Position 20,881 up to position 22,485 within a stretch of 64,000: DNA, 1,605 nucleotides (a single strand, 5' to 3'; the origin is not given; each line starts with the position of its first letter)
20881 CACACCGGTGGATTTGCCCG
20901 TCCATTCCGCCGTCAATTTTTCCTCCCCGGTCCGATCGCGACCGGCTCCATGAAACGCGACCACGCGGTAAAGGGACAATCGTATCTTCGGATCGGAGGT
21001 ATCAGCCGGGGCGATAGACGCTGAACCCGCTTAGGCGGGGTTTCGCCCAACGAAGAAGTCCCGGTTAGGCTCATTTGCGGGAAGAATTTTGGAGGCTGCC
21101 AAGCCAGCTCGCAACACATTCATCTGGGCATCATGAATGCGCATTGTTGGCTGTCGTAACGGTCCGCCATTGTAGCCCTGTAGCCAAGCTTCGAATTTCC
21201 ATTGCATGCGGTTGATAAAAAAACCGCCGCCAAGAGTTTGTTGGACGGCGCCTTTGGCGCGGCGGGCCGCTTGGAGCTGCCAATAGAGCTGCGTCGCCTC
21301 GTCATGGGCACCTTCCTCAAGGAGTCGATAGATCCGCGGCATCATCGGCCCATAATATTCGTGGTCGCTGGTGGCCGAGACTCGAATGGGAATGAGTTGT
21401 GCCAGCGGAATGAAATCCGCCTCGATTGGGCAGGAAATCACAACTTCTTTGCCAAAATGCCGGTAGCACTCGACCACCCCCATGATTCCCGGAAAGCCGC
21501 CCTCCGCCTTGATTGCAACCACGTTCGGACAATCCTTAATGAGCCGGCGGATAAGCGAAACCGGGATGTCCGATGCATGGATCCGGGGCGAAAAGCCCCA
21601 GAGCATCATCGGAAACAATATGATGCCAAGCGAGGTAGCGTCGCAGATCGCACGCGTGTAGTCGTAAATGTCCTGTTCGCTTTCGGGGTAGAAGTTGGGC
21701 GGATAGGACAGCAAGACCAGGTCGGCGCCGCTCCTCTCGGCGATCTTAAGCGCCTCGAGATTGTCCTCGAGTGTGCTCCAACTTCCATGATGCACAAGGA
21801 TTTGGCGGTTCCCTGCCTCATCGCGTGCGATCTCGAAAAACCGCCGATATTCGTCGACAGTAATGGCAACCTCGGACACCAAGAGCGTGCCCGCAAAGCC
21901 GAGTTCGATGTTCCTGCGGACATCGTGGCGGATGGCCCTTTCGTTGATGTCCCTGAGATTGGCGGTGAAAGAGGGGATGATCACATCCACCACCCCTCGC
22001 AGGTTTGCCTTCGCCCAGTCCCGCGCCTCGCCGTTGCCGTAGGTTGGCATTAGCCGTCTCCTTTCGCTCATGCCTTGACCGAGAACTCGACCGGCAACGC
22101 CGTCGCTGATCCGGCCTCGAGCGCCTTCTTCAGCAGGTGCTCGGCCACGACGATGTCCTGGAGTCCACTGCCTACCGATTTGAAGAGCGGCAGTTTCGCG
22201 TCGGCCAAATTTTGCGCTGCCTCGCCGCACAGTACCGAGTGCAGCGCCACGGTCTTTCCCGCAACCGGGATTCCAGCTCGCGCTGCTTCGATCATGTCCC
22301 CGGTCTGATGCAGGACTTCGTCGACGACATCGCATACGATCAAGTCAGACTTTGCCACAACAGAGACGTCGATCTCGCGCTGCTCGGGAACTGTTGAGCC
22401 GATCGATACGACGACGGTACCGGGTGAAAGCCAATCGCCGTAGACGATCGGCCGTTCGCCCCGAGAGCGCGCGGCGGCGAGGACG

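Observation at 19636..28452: LysR-centred divergent cluster mixing aromatic ring-cleavage genes with OCD and DHDPS-family genes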

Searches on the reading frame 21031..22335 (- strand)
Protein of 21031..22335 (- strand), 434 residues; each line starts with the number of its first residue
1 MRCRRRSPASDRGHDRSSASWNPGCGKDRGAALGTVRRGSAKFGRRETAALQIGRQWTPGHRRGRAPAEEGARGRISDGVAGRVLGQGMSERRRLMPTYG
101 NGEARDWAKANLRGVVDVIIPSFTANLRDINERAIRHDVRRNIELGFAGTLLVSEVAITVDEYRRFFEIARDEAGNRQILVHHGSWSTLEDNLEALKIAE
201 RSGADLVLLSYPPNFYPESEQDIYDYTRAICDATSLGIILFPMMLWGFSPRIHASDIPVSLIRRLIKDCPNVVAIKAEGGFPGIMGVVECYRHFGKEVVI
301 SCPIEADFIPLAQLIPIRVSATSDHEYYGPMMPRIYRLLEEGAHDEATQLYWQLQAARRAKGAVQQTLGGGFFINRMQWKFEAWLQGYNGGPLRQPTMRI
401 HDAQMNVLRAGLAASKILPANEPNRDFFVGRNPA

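Call 3: search_protein_families(library=pfam, proteins=[window:21031-22335:-], max_evalue=0.01)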
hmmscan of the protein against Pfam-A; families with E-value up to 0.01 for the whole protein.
window:21031-22335:- (434 aa): 1 family
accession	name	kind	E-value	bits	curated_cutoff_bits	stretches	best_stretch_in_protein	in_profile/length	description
PF00701.28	DHDPS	-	5.3e-14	52.1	22.1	1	129-354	18-236/289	Dihydrodipicolinate synthetase family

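Call 4: search_protein_families(library=ncbifam, proteins=[window:21031-22335:-], max_evalue=0.01)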
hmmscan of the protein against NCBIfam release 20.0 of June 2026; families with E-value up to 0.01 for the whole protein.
window:21031-22335:- (434 aa): 7 families
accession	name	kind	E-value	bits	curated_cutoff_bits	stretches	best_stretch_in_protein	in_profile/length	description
TIGR02313.1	HpaI-NOT-DapA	exception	1.5e-10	40.3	396.7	1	112-354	1-237/294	2,4-dihydroxyhept-2-ene-1,7-dioic acid aldolase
TIGR03249.1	KdgD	equivalog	1.2e-09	37.7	373.95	1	130-299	26-186/299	5-dehydro-4-deoxyglucarate dehydratase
TIGR00683.1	nanA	equivalog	1.1e-08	34.7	382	1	112-280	1-165/293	N-acetylneuraminate lyase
NF002958.0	PRK03620.1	subfamily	3.7e-08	32.5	278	1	110-276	9-166/307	5-dehydro-4-deoxyglucarate dehydratase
NF003164.0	PRK04147.1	equivalog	9e-07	28.5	281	1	110-277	2-165/294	N-acetylneuraminate lyase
TIGR00674.1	dapA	equivalog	2.8e-06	26.4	206.15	1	137-280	23-162/286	4-hydroxy-tetrahydrodipicolinate synthase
NF040954.1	Arch_KDGaldase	equivalog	0.00078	18.8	390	1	156-241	47-129/288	bifunctional 2-dehydro-3-deoxy-phosphogluconate/2-dehydro-3-deoxy-6-phosphogalactonate aldolase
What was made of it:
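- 21031..22050 (-): DHDPS-family class I (Schiff-base) lyase of a divergent, highly conserved 339-aa subfamily. It is the second gene of the cassette. PF00701, E 5e-14; every NCBIfam equivalog is far below cutoff (calls 3, 4).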

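Call 20: search_solved_structures(query=window:21031-22098:-, max_evalue=0.001)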
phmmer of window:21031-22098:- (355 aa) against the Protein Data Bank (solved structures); distinct sequences matched with E-value up to 0.001: 57.
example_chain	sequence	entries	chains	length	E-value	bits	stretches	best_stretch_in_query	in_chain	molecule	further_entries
3si9_A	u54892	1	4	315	8.6e-09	37.9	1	31-201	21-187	Dihydrodipicolinate synthase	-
6xgs_A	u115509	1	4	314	1.5e-08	37.1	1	32-201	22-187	4-hydroxy-tetrahydrodipicolinate synthase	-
8u8w_A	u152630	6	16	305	1.6e-08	37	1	31-201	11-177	N-acetylneuraminate lyase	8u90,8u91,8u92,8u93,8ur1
6t3t_B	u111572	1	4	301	2e-08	36.7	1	49-275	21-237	4-hydroxy-tetrahydrodipicolinate synthase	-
7kr7_A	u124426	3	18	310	2.1e-08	36.6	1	50-205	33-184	4-hydroxy-tetrahydrodipicolinate synthase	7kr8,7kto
7ko1_A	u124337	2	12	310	2.4e-08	36.5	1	50-205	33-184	4-hydroxy-tetrahydrodipicolinate synthase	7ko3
6tzu_A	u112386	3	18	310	4.7e-08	35.5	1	50-205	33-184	4-hydroxy-tetrahydrodipicolinate synthase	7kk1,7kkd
7ku6_A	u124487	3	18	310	5.1e-08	35.4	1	50-205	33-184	4-hydroxy-tetrahydrodipicolinate synthase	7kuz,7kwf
3ler_A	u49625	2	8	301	5.1e-08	35.4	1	50-210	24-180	Dihydrodipicolinate synthase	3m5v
4m19_A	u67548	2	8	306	5.1e-08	35.4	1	50-210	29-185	4-hydroxy-tetrahydrodipicolinate synthase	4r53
4ly8_A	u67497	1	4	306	5.1e-08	35.4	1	50-210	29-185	4-hydroxy-tetrahydrodipicolinate synthase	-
7kwn_A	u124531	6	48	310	5.2e-08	35.4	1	50-205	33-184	4-hydroxy-tetrahydrodipicolinate synthase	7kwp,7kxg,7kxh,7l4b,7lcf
7kg5_A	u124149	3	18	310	5.3e-08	35.3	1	50-205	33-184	4-hydroxy-tetrahydrodipicolinate synthase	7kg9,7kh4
5f1v_A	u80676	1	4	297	5.5e-08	35.3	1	50-210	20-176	4-hydroxy-tetrahydrodipicolinate synthase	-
3lci_A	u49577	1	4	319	5.6e-08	35.3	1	21-199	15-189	N-acetylneuraminate lyase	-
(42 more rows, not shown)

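Call 23: find_homologous_proteins(query=window:21031-22077:-)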
Query window:21031-22077:- (348 aa): 1708 proteins with E <= 0.001 among 4965 candidates; the best 120 are listed.
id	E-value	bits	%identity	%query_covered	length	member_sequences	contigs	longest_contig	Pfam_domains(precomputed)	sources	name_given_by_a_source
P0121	2.6e-218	742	94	97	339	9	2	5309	PF00701.29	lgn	-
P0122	8.2e-202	688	86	97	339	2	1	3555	PF00701.29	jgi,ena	-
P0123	4.2e-193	659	82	97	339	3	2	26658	PF00701.29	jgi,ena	-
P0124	3.7e-179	613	77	97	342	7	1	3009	PF00701.29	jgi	jgi:4-hydroxy-tetrahydrodipicolinate synthase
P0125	7.9e-179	612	74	97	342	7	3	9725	PF00701.29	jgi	jgi:4-hydroxy-tetrahydrodipicolinate synthase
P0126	8.0e-168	576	72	97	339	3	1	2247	PF00701.29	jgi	jgi:4-hydroxy-tetrahydrodipicolinate synthase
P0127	2.9e-167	574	70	97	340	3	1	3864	PF00701.29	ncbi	-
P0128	8.7e-165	566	70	97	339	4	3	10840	PF00701.29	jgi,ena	jgi:4-hydroxy-tetrahydrodipicolinate synthase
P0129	1.8e-163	562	70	97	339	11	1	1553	PF00701.29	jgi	jgi:4-hydroxy-tetrahydrodipicolinate synthase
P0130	4.0e-163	560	70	97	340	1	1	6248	PF00701.29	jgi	jgi:4-hydroxy-tetrahydrodipicolinate synthase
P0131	4.2e-163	560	70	97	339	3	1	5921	PF00701.29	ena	-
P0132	5.2e-163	560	70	97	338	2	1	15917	PF00701.29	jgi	jgi:4-hydroxy-tetrahydrodipicolinate synthase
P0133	5.9e-163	560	70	97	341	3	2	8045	PF00701.29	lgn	-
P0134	9.5e-163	559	69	97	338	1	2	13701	PF00701.29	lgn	-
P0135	1.5e-162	558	70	97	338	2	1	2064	PF00701.29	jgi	jgi:4-hydroxy-tetrahydrodipicolinate synthase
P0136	2.5e-162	558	70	97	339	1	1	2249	PF00701.29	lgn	-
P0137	2.7e-162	558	71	97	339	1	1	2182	PF00701.29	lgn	-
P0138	3.2e-162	557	69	97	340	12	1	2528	PF00701.29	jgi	-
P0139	4.0e-162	557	70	97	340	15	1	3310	PF00701.29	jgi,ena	-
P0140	4.9e-162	557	70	97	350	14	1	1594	PF00701.29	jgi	jgi:4-hydroxy-tetrahydrodipicolinate synthase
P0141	9.4e-162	556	69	97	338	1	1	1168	PF00701.29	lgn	-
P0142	1.2e-161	556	69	97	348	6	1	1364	PF00701.29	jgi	jgi:4-hydroxy-tetrahydrodipicolinate synthase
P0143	1.8e-161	555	70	97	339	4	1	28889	PF00701.29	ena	-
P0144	2.1e-161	555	70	97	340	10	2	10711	PF00701.29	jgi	jgi:4-hydroxy-tetrahydrodipicolinate synthase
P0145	2.6e-161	554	69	97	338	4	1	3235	PF00701.29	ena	-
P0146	3.2e-161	554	70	97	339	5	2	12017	PF00701.29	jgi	jgi:4-hydroxy-tetrahydrodipicolinate synthase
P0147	1.3e-160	552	68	99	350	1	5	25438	PF00701.29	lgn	-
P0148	1.6e-160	552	70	97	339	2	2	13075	PF00701.29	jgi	-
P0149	2.6e-160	551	69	97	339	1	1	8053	PF00701.29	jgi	jgi:4-hydroxy-tetrahydrodipicolinate synthase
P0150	3.1e-160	551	70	97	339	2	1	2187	PF00701.29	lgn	-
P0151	3.3e-160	551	69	97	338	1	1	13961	PF00701.29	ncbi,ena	-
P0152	3.6e-160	551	68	97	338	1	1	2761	PF00701.29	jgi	jgi:4-hydroxy-tetrahydrodipicolinate synthase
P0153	3.8e-160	551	69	97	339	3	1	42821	PF00701.29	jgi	jgi:4-hydroxy-tetrahydrodipicolinate synthase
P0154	4.1e-160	550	68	97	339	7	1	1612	PF00701.29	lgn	-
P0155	6.3e-160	550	67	97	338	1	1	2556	PF00701.29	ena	-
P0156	9.8e-160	549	68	97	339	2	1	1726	PF00701.29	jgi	jgi:4-hydroxy-tetrahydrodipicolinate synthase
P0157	1.6e-159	549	69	97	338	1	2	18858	PF00701.29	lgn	-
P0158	1.7e-159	548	69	97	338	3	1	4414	PF00701.29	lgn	-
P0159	3.4e-159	547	69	97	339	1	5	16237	PF00701.29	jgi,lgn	jgi:4-hydroxy-tetrahydrodipicolinate synthase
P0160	4.0e-159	547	69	97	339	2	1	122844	PF00701.29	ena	-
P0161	5.2e-159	547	70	97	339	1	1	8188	PF00701.29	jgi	jgi:4-hydroxy-tetrahydrodipicolinate synthase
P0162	6.7e-159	546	69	97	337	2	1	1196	PF00701.29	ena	-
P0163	9.0e-159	546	68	97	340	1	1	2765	PF00701.29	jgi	jgi:4-hydroxy-tetrahydrodipicolinate synthase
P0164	2.1e-158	545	69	97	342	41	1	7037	PF00701.29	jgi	jgi:4-hydroxy-tetrahydrodipicolinate synthase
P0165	2.6e-158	545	67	97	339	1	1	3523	PF00701.29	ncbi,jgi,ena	jgi:4-hydroxy-tetrahydrodipicolinate synthase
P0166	4.3e-158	544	67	98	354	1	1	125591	PF00701.29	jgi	jgi:4-hydroxy-tetrahydrodipicolinate synthase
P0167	6.6e-158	543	69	97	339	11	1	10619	PF00701.29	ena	-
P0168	9.6e-158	543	68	97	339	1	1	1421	PF00701.29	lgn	-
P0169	1.5e-157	542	67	97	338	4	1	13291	PF00701.29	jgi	jgi:4-hydroxy-tetrahydrodipicolinate synthase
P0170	2.1e-157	542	67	97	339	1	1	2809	PF00701.29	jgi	jgi:4-hydroxy-tetrahydrodipicolinate synthase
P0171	2.1e-157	542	67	97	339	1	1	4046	PF00701.29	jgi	jgi:4-hydroxy-tetrahydrodipicolinate synthase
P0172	2.1e-157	542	68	97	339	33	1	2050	PF00701.29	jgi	jgi:4-hydroxy-tetrahydrodipicolinate synthase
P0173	2.2e-157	542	69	97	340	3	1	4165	PF00701.29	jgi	jgi:4-hydroxy-tetrahydrodipicolinate synthase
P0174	2.5e-157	541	68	97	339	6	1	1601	PF00701.29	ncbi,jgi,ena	jgi:4-hydroxy-tetrahydrodipicolinate synthase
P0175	2.6e-157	541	67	97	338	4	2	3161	PF00701.29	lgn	-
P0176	2.6e-157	541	67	97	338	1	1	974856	PF00701.29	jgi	jgi:4-hydroxy-tetrahydrodipicolinate synthase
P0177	3.9e-157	541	69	97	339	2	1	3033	PF00701.29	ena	-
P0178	4.1e-157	541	68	97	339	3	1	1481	PF00701.29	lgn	-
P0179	5.4e-157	540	69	97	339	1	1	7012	PF00701.29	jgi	jgi:4-hydroxy-tetrahydrodipicolinate synthase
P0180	7.5e-157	540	68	97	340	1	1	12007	PF00701.29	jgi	jgi:4-hydroxy-tetrahydrodipicolinate synthase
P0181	9.2e-157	539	68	97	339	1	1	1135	PF00701.29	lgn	-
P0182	2.2e-156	538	68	97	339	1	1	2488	PF00701.29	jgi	-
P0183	3.6e-156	538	67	97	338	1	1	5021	PF00701.29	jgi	jgi:4-hydroxy-tetrahydrodipicolinate synthase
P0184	3.7e-156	537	67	97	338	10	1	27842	PF00701.29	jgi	jgi:4-hydroxy-tetrahydrodipicolinate synthase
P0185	5.3e-156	537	68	97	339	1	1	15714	PF00701.29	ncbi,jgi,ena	jgi:4-hydroxy-tetrahydrodipicolinate synthase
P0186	5.8e-156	537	68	97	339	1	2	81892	PF00701.29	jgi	jgi:4-hydroxy-tetrahydrodipicolinate synthase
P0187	7.2e-156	537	69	97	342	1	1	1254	PF00701.29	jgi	jgi:4-hydroxy-tetrahydrodipicolinate synthase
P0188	1.1e-155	536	67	97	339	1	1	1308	PF00701.29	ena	-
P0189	1.4e-155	536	68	97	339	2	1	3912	PF00701.29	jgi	jgi:4-hydroxy-tetrahydrodipicolinate synthase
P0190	1.7e-155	535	68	97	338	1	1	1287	PF00701.29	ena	-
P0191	2.3e-155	535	65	97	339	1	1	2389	PF00701.29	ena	-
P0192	2.5e-155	535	67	97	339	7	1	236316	PF00701.29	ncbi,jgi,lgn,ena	jgi:4-hydroxy-tetrahydrodipicolinate synthase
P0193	2.5e-155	535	67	97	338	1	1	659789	PF00701.29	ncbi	-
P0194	3.1e-155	534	66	97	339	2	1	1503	PF00701.29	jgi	jgi:4-hydroxy-tetrahydrodipicolinate synthase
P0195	4.3e-155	534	68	97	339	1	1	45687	PF00701.29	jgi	jgi:4-hydroxy-tetrahydrodipicolinate synthase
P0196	5.2e-155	534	67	97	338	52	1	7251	PF00701.29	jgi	jgi:4-hydroxy-tetrahydrodipicolinate synthase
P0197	1.2e-154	533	67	97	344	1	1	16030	PF00701.29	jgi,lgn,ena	-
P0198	1.8e-154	532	67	97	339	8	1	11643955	PF00701.29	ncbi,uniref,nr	ncbi:4-hydroxy-tetrahydrodipicolinate synthase [Streptomyces sp. Ag109_O5-1]|uniref:dihydrodipicolin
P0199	1.8e-154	532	67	97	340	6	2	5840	PF00701.29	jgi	jgi:4-hydroxy-tetrahydrodipicolinate synthase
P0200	2.0e-154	532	68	97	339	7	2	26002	PF00701.29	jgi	jgi:4-hydroxy-tetrahydrodipicolinate synthase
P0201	2.7e-154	531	68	97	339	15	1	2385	PF00701.29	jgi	jgi:4-hydroxy-tetrahydrodipicolinate synthase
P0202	2.9e-154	531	67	97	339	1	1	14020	PF00701.29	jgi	jgi:4-hydroxy-tetrahydrodipicolinate synthase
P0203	6.1e-154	530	67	97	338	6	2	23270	PF00701.29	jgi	jgi:4-hydroxy-tetrahydrodipicolinate synthase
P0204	2.0e-153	529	67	97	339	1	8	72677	PF00701.29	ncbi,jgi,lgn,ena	jgi:4-hydroxy-tetrahydrodipicolinate synthase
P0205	5.2e-153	527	66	97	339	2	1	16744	PF00701.29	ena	-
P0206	6.7e-153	527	67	97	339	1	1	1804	PF00701.29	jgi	jgi:4-hydroxy-tetrahydrodipicolinate synthase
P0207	8.2e-153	526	67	97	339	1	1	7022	PF00701.29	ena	-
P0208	1.1e-152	526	67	97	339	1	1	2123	PF00701.29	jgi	-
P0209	1.1e-152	526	65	97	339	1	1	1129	PF00701.29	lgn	-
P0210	1.2e-152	526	66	97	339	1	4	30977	PF00701.29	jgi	jgi:4-hydroxy-tetrahydrodipicolinate synthase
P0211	1.5e-152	526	67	97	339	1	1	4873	PF00701.29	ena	-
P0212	2.3e-152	525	67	97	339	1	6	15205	PF00701.29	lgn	-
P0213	2.3e-152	525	65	97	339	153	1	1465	PF00701.29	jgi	jgi:4-hydroxy-tetrahydrodipicolinate synthase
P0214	3.0e-152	525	65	97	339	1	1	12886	PF00701.29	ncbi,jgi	jgi:4-hydroxy-tetrahydrodipicolinate synthase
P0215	3.4e-152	524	66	97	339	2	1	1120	PF00701.29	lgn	-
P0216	4.4e-152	524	67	97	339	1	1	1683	PF00701.29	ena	-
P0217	4.6e-152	524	66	97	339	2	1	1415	PF00701.29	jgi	jgi:4-hydroxy-tetrahydrodipicolinate synthase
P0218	5.3e-152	524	68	97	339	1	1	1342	PF00701.29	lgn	-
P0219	5.6e-152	524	65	97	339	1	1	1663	PF00701.29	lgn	-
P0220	5.9e-152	524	66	97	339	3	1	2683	PF00701.29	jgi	jgi:4-hydroxy-tetrahydrodipicolinate synthase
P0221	8.1e-152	523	67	97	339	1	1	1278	PF00701.29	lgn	-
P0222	8.8e-152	523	67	97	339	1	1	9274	PF00701.29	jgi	jgi:4-hydroxy-tetrahydrodipicolinate synthase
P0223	8.9e-152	523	66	97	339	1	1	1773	PF00701.29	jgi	-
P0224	1.1e-151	523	66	97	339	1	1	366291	PF00701.29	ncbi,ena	-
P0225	1.1e-151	523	65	97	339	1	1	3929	PF00701.29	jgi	-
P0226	1.2e-151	523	65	97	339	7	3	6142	PF00701.29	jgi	jgi:4-hydroxy-tetrahydrodipicolinate synthase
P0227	1.3e-151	523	66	97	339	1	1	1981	PF00701.29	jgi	-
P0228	1.5e-151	522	65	97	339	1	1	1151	PF00701.29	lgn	-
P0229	1.5e-151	522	66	97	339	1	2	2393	PF00701.29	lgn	-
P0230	1.7e-151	522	66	97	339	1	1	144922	PF00701.29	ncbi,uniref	ncbi:dihydrodipicolinate synthase family protein [Streptomyces luteogriseus]|uniref:dihydrodipicolin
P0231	2.0e-151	522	65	97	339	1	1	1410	PF00701.29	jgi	jgi:4-hydroxy-tetrahydrodipicolinate synthase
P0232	2.1e-151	522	65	97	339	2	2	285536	PF00701.29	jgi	jgi:4-hydroxy-tetrahydrodipicolinate synthase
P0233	4.3e-151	521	65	97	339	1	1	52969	PF00701.29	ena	-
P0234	7.6e-151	520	65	97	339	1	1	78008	PF00701.29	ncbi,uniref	ncbi:dihydrodipicolinate synthase family protein [Streptomyces sp. NPDC013157]|uniref:dihydrodipicol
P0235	8.8e-151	520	66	97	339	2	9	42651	PF00701.29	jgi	jgi:4-hydroxy-tetrahydrodipicolinate synthase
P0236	1.0e-150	520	65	97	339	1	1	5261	PF00701.29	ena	-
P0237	1.0e-150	520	65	97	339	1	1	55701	PF00701.29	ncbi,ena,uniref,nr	ncbi:dihydrodipicolinate synthetase [Streptomyces sp. NRRL WC-3618]|uniref:dihydrodipicolinate synth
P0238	1.4e-150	519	66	97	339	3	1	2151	PF00701.29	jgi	jgi:4-hydroxy-tetrahydrodipicolinate synthase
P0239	1.4e-150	519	65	97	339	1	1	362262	PF00701.29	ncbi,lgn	ncbi:dihydrodipicolinate synthase family protein [Streptomyces sp. NPDC002144]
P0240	1.6e-150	519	67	97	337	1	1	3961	PF00701.29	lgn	-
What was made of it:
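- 21031..22050 (-): Identity to homologues in Streptomyces is 65-70% (call 23).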

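Call 24: find_encoding_contigs(protein=P0123, flank=10000, max_places=3)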
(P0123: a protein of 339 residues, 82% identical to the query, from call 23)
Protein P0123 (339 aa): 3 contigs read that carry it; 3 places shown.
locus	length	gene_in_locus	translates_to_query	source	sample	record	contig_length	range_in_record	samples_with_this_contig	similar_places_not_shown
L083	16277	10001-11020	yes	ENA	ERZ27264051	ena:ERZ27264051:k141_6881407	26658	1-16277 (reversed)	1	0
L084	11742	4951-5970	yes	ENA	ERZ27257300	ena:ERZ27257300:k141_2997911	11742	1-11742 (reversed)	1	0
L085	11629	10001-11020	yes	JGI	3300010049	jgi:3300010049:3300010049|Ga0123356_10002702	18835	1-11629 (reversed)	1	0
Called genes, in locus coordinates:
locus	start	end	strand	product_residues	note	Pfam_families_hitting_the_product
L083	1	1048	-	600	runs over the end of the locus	PF02826:2-Hacid_dh_C (faint), PF00070:Pyr_redox (faint), PF00743:FMO-like, PF01266:DAO (faint), PF07992:Pyr_redox_2, PF13450:NAD_binding_8 (weak), PF13738:Pyr_redox_3, PF13434:Lys_Orn_oxgnase, +2 more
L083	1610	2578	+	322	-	PF00135:COesterase, PF20434:BD-FAE, PF07859:Abhydrolase_3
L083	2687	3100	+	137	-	PF05899:Cupin_3 (weak), PF07883:Cupin_2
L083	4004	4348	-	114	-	-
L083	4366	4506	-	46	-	-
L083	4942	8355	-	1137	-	PF00536:SAM_1, PF07647:SAM_2, PF00211:Guanylate_cyc, PF13191:AAA_16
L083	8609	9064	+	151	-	PF12860:PAS_7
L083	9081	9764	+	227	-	PF00072:Response_reg (weak), PF01627:Hpt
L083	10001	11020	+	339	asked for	PF00701:DHDPS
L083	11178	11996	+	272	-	PF01177:Asp_Glu_race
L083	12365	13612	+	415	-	PF01546:Peptidase_M20, PF07687:M20_dimer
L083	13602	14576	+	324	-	PF02492:cobW, PF07683:CobW_C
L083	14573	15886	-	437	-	PF00083:Sugar_tr, PF07690:MFS_1, PF00083:Sugar_tr (weak), PF07690:MFS_1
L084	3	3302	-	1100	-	?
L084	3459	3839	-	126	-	-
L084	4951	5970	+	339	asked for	PF00701:DHDPS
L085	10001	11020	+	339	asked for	PF00701:DHDPS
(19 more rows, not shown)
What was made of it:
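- The 82% homologue lies beside racemase-family and peptidase genes (call 24).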

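Call 25: find_encoding_contigs(protein=P0198, flank=10000, max_places=2)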
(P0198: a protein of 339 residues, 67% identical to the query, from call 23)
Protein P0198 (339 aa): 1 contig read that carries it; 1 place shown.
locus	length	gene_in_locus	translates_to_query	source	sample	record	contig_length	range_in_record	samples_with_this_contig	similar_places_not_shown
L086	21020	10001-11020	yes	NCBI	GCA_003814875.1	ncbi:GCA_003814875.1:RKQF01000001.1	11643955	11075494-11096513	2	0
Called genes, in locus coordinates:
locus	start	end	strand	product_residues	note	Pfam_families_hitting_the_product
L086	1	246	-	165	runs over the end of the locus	PF13340:DUF4096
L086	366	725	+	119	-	-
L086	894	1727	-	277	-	PF00106:adh_short, PF08659:KR, PF13561:adh_short_C2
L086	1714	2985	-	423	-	PF07992:Pyr_redox_2, PF13738:Pyr_redox_3 (faint), PF00070:Pyr_redox, PF14759:Reductase_C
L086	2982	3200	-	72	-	PF13459:Fer4_15, PF13370:Fer4_13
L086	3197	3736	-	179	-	PF00866:Ring_hydroxyl_B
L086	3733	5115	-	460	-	PF00355:Rieske, PF00848:Ring_hydroxyl_A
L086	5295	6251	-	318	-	PF00126:HTH_1, PF03466:LysR_substrate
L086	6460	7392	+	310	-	PF00903:Glyoxalase, PF13669:Glyoxalase_4 (faint), PF18029:Glyoxalase_6 (faint), PF22677:Ble-like_N (faint), PF00903:Glyoxalase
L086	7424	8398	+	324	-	PF02423:OCD_Mu_crystall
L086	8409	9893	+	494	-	PF00171:Aldedh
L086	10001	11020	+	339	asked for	PF00701:DHDPS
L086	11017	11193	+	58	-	-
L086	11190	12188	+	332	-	PF01557:FAA_hydrolase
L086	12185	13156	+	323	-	PF04199:Cyclase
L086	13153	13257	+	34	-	-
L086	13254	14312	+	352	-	PF04909:Amidohydro_2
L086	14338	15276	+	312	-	PF00903:Glyoxalase (weak), PF13468:Glyoxalase_3 (faint), PF13669:Glyoxalase_4 (faint), PF18029:Glyoxalase_6 (faint), PF00903:Glyoxalase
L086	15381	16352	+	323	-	PF01557:FAA_hydrolase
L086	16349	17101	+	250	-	PF00106:adh_short, PF08659:KR (faint), PF13561:adh_short_C2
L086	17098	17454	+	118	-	PF13561:adh_short_C2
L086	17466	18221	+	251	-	PF01144:CoA_trans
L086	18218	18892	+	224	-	PF01144:CoA_trans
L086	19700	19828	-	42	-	-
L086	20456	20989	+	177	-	-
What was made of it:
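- Closest known: Naphthalene upper pathway NahC-NahD-NahE-NahF. Same: In Streptomyces the order Rieske dioxygenase/SDR, extradiol dioxygenase, X, aldehyde dehydrogenase, DHDPS-family lyase mirrors NahA/B, NahC, NahD, NahF, NahE (call 25).
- Streptomyces: Rieske dioxygenase set | EDO-OCD-SSADH-DHDPS-FAH... (call 25).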
